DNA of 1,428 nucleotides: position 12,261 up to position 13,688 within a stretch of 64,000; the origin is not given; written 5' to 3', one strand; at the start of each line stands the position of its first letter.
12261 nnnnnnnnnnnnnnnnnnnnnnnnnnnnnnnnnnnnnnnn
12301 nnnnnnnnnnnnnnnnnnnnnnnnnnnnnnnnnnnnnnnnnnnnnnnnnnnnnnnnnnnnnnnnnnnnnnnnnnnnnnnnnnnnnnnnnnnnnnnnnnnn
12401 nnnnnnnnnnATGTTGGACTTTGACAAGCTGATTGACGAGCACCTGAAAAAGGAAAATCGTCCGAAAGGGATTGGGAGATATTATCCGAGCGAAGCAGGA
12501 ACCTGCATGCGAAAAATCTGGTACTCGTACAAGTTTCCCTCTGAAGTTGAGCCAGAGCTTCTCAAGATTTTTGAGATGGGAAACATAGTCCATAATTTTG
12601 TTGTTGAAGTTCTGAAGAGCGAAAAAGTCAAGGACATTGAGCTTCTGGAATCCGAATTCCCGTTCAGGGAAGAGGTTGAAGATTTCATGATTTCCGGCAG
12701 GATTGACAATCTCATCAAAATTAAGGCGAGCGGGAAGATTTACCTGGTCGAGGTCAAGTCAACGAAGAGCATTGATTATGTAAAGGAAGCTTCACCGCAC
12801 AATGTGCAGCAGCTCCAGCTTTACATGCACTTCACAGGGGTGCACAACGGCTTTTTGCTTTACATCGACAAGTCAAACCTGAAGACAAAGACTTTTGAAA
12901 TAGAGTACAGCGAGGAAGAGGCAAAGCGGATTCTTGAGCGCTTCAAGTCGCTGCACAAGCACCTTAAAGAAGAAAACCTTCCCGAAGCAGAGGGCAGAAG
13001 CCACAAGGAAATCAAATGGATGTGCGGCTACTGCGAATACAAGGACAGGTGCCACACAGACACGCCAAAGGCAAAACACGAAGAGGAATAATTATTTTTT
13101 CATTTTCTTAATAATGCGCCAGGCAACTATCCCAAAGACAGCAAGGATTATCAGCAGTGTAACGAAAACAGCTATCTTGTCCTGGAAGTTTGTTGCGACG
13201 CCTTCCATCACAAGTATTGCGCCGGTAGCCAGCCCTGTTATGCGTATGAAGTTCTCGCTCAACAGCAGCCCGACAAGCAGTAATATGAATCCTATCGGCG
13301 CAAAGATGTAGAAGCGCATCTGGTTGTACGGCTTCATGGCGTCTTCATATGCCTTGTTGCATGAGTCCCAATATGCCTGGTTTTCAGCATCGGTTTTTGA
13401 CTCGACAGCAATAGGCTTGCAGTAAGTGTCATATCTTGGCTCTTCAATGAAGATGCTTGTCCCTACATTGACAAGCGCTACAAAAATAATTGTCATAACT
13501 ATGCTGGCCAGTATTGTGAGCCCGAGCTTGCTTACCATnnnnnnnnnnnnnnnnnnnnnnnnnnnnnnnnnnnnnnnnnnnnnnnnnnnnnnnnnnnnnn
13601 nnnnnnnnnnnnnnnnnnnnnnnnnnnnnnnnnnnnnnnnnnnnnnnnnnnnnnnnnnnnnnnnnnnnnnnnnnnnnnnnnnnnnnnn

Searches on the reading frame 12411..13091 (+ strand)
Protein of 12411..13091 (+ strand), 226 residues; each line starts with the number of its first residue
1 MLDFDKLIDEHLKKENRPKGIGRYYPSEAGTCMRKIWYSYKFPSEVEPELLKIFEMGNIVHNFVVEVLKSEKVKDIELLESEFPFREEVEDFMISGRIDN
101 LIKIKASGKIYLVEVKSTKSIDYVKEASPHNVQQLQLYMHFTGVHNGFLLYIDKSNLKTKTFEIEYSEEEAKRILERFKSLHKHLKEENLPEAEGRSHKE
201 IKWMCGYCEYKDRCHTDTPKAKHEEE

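Call 3: search_protein_families(library=pfam, proteins=[window:12411-13091:+], max_evalue=0.01)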
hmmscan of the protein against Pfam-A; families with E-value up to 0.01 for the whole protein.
window:12411-13091:+ (226 aa): 3 families
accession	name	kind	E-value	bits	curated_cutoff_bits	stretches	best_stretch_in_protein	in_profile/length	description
PF12705.13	PDDEXK_1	-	3e-13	50.7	22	1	59-215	91-247/247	PD-(D/E)XK nuclease superfamily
PF01930.23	Cas_Cas4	-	2.2e-07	31.5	22.7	1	31-215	10-159/160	Domain of unknown function DUF83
PF08011.17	PDDEXK_9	-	0.00046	20.6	25.5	1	88-139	23-76/105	PD-(D/E)XK nuclease superfamily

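Call 4: search_protein_families(library=padloc, proteins=[window:12411-13091:+], max_evalue=0.01)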
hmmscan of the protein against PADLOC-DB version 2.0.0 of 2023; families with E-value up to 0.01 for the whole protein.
window:12411-13091:+ (226 aa): 9 families
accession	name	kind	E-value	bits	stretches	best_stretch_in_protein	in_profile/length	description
PDLC00943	Cas4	-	1.9e-14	52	1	31-215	11-179/180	CRISPR-associated protein Cas4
PDLC01250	Cas4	-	8e-14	50.3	1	32-214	12-167/168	"CAS-I,CAS-II,CAS-III,CAS-IV,CAS-V,CAS-VI; acquisition_associated"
PDLC01447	Cas4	-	9.6e-14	50.2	1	31-215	15-158/161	"CAS-I,CAS-II,CAS-III,CAS-IV,CAS-V,CAS-VI; acquisition_associated"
PDLC00944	Cas4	-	7.3e-13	47.1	1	31-214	11-176/177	Cas4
PDLC02083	Cas4_II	-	1.4e-09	36.6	1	32-215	13-184/186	-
PDLC01611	Cas4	-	3.3e-09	35.2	1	31-215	10-157/158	"CAS-I,CAS-II,CAS-III,CAS-IV,CAS-V,CAS-VI; acquisition_associated"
PDLC00059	DruK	-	0.00025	18.3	1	80-214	114-234/326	PD-(D/E)XK nuclease superfamily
PDLC01771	Cas4b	-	0.00029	19.1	1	97-216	54-160/162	-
PDLC01132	PD_DExK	-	0.00064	17.3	1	73-215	82-230/231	PDDEXK_1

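Call 5: search_protein_families(library=ncbifam, proteins=[window:12411-13091:+], max_evalue=0.01)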
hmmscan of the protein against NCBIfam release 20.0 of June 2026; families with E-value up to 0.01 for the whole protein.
window:12411-13091:+ (226 aa): 1 family
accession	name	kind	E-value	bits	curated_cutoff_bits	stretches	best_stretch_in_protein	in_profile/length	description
TIGR00372.1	cas4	equivalog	7.1e-14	52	65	1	31-215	11-179/180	CRISPR-associated protein Cas4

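Call 20: search_solved_structures(query=window:12411-13088:+, max_evalue=1, show_alignments=2)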
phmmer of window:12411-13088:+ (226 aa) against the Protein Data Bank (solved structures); distinct sequences matched with E-value up to 1: 1.
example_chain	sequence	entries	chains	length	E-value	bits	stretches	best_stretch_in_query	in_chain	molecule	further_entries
4ic1_A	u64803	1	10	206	6.1e-05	26.3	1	6-171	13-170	Uncharacterized protein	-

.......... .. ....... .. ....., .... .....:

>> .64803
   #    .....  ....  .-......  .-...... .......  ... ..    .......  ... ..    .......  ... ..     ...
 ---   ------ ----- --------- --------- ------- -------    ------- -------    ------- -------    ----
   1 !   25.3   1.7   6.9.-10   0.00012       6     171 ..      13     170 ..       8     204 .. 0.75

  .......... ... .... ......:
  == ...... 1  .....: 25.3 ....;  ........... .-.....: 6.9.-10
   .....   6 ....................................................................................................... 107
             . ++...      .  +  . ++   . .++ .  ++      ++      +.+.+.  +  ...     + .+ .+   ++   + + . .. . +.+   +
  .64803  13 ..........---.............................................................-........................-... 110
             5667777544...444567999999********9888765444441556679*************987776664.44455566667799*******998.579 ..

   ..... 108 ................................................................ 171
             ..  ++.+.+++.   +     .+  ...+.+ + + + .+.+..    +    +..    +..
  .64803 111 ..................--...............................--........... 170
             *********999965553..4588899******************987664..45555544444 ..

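Call 23: find_homologous_proteins(query=window:12411-13088:+)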
Query window:12411-13088:+ (226 aa): 481 proteins with E <= 0.001 among 701 candidates; the best 120 are listed.
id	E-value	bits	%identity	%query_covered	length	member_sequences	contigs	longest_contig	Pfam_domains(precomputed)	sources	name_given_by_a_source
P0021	1.7e-141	488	96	100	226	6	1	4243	PF01930.24,PF12705.14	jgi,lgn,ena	-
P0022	9.3e-131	453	86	99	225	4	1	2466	PF01930.24,PF12705.14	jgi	jgi:CRISPR/Cas system-associated exonuclease Cas4 (RecB family)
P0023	5.8e-121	420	80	100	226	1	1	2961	PF01930.24,PF12705.14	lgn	-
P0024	1.1e-119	416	79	99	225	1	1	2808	PF01930.24,PF12705.14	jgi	jgi:CRISPR/Cas system-associated exonuclease Cas4 (RecB family)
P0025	1.6e-118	412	79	99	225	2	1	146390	PF01930.24,PF12705.14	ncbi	-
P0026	4.7e-118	411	78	100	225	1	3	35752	PF12705.14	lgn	-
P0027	8.6e-115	400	76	100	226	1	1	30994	PF01930.24,PF12705.14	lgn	-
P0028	4.9e-113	395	72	100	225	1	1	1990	PF01930.24,PF12705.14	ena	-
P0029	3.0e-112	392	72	100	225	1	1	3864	PF12705.14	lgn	-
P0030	7.0e-112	391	72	99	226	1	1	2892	PF01930.24,PF12705.14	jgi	jgi:CRISPR-associated exonuclease Cas4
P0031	1.9e-111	389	71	99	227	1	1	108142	PF01930.24,PF12705.14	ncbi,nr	ncbi:CRISPR-associated exonuclease Cas4 [Candidatus Tiddalikarchaeum anstoanum]|nr:CRISPR-associated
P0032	4.0e-111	388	74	99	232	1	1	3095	PF12705.14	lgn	-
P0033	6.4e-111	388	71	99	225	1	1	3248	PF01930.24,PF12705.14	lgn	-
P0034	2.1e-110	386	71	100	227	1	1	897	PF12705.14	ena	-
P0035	8.2e-109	381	71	99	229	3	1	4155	PF01930.24,PF12705.14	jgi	-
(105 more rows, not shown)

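Call 26: find_related_loci(query=A2, collection=genome_contigs, flank=10000)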
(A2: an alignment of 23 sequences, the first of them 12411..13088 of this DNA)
Query A2 (226 aa) in genome_contigs; peptide patterns used: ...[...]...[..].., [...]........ (x = any residue, [..] = any of these).
220 stretches matched a pattern; 179 encode a relative of the query (tblastn E <= 1e-3); the best 80 are kept; 80 distinct loci.
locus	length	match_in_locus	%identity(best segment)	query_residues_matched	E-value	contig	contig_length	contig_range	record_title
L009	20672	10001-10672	78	1-224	3e-123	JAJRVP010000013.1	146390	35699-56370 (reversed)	MAG: archaeon isolate Dive96_bin10.467 k141_2578125, whole genome shotgun sequence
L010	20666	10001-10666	73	1-222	5e-114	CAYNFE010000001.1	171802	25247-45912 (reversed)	MAG TPA_asm: Candidatus Woesearchaeota archaeon isolate binchicken_co228_136 genome assembly, contig: NODE_22_length_171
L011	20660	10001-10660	72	1-220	2e-112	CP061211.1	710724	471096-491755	MAG: Candidatus Pacearchaeota archaeon isolate Pace33H chromosome, complete genome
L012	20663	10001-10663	65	1-221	5e-103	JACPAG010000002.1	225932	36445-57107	MAG: Candidatus Aenigmatarchaeota archaeon isolate NC_groundwater_225_Ag_S-0.2um_45_12 S5_GD2017_2_S2_scaffold_156, whol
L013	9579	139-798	66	1-220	3e-102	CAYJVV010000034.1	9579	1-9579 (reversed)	MAG TPA_asm: uncultured archaeon isolate ERP125453_co1_326 genome assembly, contig: NODE_8454_length_9579_cov_5.101323,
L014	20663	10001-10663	65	1-221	1e-100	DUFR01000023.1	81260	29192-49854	MAG TPA_asm: Candidatus Aenigmatarchaeota archaeon isolate UBA10154 contig_13883, whole genome shotgun sequence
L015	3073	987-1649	64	1-221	1e-102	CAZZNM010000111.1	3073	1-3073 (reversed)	MAG TPA_asm: uncultured archaeon isolate SRP178908_co1_163 genome assembly, contig: NODE_33668_length_3073_cov_4.339629,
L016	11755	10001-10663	63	1-221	2e-100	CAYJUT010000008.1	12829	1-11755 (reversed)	MAG TPA_asm: uncultured archaeon isolate ERP125453_co1_151 genome assembly, contig: NODE_5368_length_12829_cov_29.365665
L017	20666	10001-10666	64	1-222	2e-100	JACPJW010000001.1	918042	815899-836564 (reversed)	MAG: Candidatus Aenigmatarchaeota archaeon isolate NC_groundwater_478_Ag_S-0.1um_47_21 S35_SO-1_scaffold_71026, whole ge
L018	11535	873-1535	64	1-221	2e-99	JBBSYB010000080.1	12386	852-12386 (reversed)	MAG: Candidatus Aenigmatarchaeota archaeon isolate H43-bin179_1 H43_bin179_1_000000000080, whole genome shotgun sequence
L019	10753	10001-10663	62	1-221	5e-99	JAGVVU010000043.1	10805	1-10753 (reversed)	MAG: Candidatus Aenigmatarchaeota archaeon isolate RIFCSPLOWO2_01_FULL_48_10 rifcsplowo2_01_scaffold_53153, whole genome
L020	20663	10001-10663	62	1-221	6e-99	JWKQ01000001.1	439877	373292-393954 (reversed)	MAG: archaeon GW2011_AR5 QT00_C0001, whole genome shotgun sequence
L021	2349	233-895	62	1-221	2e-102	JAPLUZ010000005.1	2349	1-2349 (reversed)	MAG: Candidatus Aenigmatarchaeota archaeon isolate LacPavin_0920_SED5_MAG_42_9 LacPavin_0920_SED5_scaffold_601196, whole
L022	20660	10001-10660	62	1-220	5e-98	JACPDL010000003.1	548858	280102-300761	MAG: Candidatus Aenigmatarchaeota archaeon isolate NC_groundwater_308_Ag_B-0.1um_45_55 GD18-4_B1_scaffold_822101, whole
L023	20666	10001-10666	61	1-222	1e-97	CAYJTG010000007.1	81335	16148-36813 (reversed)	MAG TPA_asm: uncultured archaeon isolate ERP125453_co1_24 genome assembly, contig: NODE_158_length_81335_cov_20.240945,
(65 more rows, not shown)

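Call 64: search_protein_families(library=phrogs, proteins=[window:12411-13091:+], max_evalue=0.001)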
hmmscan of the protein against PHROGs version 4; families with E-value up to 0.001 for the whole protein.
window:12411-13091:+ (226 aa): 4 families
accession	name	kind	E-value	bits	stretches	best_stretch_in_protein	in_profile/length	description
phrog_1706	-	DNA, RNA and nucleotide metabolism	3.5e-31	109.8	1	13-220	39-248/293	CRISPR/Cas system associated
phrog_1990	-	DNA, RNA and nucleotide metabolism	2.4e-24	87.2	1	7-220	20-241/290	Cas4-domain exonuclease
phrog_434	-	DNA, RNA and nucleotide metabolism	2.2e-15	57.7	1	7-197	54-249/372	RecE-like recombination exonuclease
phrog_2506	-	DNA, RNA and nucleotide metabolism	2.7e-09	37.7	1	64-208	171-333/342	exonuclease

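Call 66: find_related_loci(query=A2, collection=viral_contigs, flank=5000)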
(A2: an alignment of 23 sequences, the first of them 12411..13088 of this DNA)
Query A2 (226 aa) in viral_contigs; peptide patterns used: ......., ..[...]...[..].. (x = any residue, [..] = any of these).
102 stretches matched a pattern; 40 encode a relative of the query (tblastn E <= 1e-3); 40 distinct loci.
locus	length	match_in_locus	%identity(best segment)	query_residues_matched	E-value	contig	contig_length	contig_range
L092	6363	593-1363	28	7-217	3e-33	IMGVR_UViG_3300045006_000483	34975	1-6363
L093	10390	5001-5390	36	86-214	7e-16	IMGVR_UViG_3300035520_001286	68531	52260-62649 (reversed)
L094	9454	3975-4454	30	50-214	4e-14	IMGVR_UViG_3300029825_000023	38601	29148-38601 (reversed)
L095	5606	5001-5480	30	50-214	5e-14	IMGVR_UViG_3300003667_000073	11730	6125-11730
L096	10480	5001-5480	30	50-214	6e-14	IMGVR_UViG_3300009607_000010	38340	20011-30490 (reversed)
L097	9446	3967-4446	30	50-214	8e-14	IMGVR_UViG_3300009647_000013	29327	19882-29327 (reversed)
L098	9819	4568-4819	40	104-186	1e-13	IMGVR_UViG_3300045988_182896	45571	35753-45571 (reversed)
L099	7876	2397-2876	31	27-183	1e-13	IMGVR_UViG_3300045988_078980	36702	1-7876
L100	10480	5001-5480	31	27-183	1e-13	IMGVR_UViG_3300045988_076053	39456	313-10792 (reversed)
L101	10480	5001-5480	31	27-183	2e-13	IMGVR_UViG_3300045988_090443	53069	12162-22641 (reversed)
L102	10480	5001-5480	31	27-183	2e-13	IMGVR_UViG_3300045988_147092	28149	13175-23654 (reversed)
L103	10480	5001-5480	31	27-183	2e-13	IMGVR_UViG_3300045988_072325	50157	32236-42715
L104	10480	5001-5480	29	50-214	4e-13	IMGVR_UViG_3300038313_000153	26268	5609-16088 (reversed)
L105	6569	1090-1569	30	27-183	8e-13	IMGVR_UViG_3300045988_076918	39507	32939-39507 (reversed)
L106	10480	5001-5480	30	27-183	7e-13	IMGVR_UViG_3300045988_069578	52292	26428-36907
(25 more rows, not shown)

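Call 78: predict_structure(alignment_id=A2)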
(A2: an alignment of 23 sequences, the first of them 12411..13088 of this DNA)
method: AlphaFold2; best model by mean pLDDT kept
length: 226 residues; sequences in the alignment: 23
mean_pLDDT: 70.8   pTM: 0.68
mean pLDDT of the five models: 70.8, 70.1, 69.6, 64.6, 63.6
residues with pLDDT >= 90: 34; 70-90: 107; 50-70: 45; < 50: 40
segments of 3 or more residues with pLDDT < 50: 16-23, 28-57
pLDDT, mean of each block of 10 residues (from residue 1): 73 55 49 29 36 45 77 79 72 67 91 87 87 87 92 80 94 78 75 73 67 73 55
secondary structure, 60 per line:
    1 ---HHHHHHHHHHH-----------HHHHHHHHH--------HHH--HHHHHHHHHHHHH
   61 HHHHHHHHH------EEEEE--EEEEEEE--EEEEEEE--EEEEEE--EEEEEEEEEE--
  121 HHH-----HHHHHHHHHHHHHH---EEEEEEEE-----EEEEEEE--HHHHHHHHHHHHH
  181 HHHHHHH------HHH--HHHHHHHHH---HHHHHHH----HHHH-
elements in order: H4-14 H26-34 H48-69 E76-80 E83-89 E92-98 E101-106 E109-118 H129-142 E146-153 E159-165 H168-187 H199-207 H211-217 H222-225

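Call 80: fold_search(model_id=the predicted structure, library=pdb)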
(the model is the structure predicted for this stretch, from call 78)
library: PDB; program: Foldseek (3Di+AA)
matches with E <= 10: 1074; with E <= 0.001: 15
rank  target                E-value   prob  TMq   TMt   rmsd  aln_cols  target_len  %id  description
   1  4ic1_D                3.3e-07  1.00  0.42  0.45  12.7       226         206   23  Crystal structure of SSO0001 (released 2013-01-16)
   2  4ic1_A                4.7e-07  1.00  0.43  0.47  12.6       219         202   23  Crystal structure of SSO0001 (released 2013-01-16)
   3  4ic1_G                4.7e-07  1.00  0.43  0.47  12.6       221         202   23  Crystal structure of SSO0001 (released 2013-01-16)
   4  4ic1_B                1.2e-06  1.00  0.43  0.46  12.3       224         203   22  Crystal structure of SSO0001 (released 2013-01-16)
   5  9np6_A                9.2e-05  1.00  0.38  0.12   8.8       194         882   15  Cryo-EM structure of AdnA(D934A)-AdnB(D1014A) in complex with AMPPNP and blunt end DNA (released 2025-03-19)
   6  9iab_B                1.2e-04  1.00  0.37  0.33   7.9       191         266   10  Structure of the Argonaute-associated Cas4 family protein 1 (ACE1) from Chroococcidiopsis thermalis (CtACE1) (released 2025-04-23)
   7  9iab_A                1.3e-04  1.00  0.37  0.33   8.1       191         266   12  Structure of the Argonaute-associated Cas4 family protein 1 (ACE1) from Chroococcidiopsis thermalis (CtACE1) (released 2025-04-23)
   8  9iac_A                1.3e-04  1.00  0.37  0.33   9.9       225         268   12  Structure of the Argonaute-associated Cas4 family protein 1 (ACE1) from Microcystis aeruginosa (MaACE1) (released 2025-04-23)
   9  6ppr_A                1.3e-04  1.00  0.35  0.12   8.8       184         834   15  Cryo-EM structure of AdnA(D934A)-AdnB(D1014A) in complex with AMPPNP and DNA (released 2019-11-20)
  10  7sjr_A                2.4e-04  1.00  0.37  0.12  15.2       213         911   13  Cryo-EM structure of AdnA-AdnB(W325A) in complex with DNA and AMPPNP (released 2021-12-22)
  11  9kqh_A                3.3e-04  1.00  0.39  0.14   6.6       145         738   16  Crystal structure of Finegoldia magna DinG in complex with ssDNA and ADPNP (released 2025-12-03)
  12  9iac_B                4.0e-04  1.00  0.37  0.33   8.4       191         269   12  Structure of the Argonaute-associated Cas4 family protein 1 (ACE1) from Microcystis aeruginosa (MaACE1) (released 2025-04-23)
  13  6ppu_A                5.0e-04  1.00  0.33  0.15  17.1       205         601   18  Cryo-EM structure of AdnAB-AMPPNP-DNA complex (released 2019-11-20)
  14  3ajv_C                7.7e-04  0.99  0.28  0.37  11.4       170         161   14  Splicing endonuclease from Aeropyrum pernix (released 2010-11-17)
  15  5zyv_A                8.7e-04  1.00  0.39  0.43   7.0       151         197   14  Crystal structure of human MGME1 with single strand DNA2 and Ca2+ (released 2018-09-19)
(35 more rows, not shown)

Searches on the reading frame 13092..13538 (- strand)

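Call 3: search_protein_families(library=pfam, proteins=[window:13092-13538:-], max_evalue=0.01)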
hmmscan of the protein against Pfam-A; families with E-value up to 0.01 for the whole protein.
window:13092-13538:- (148 aa): 1 family
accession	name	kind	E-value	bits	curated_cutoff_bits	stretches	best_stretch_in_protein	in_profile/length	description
PF12420.13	DUF3671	-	0.0037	17.2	34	1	57-148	144-214/223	Fam-L, Fam-M like protein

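Call 64: search_protein_families(library=phrogs, proteins=[window:13092-13538:-], max_evalue=0.001)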
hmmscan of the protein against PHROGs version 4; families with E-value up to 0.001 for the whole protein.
window:13092-13538:- (148 aa): 0 families
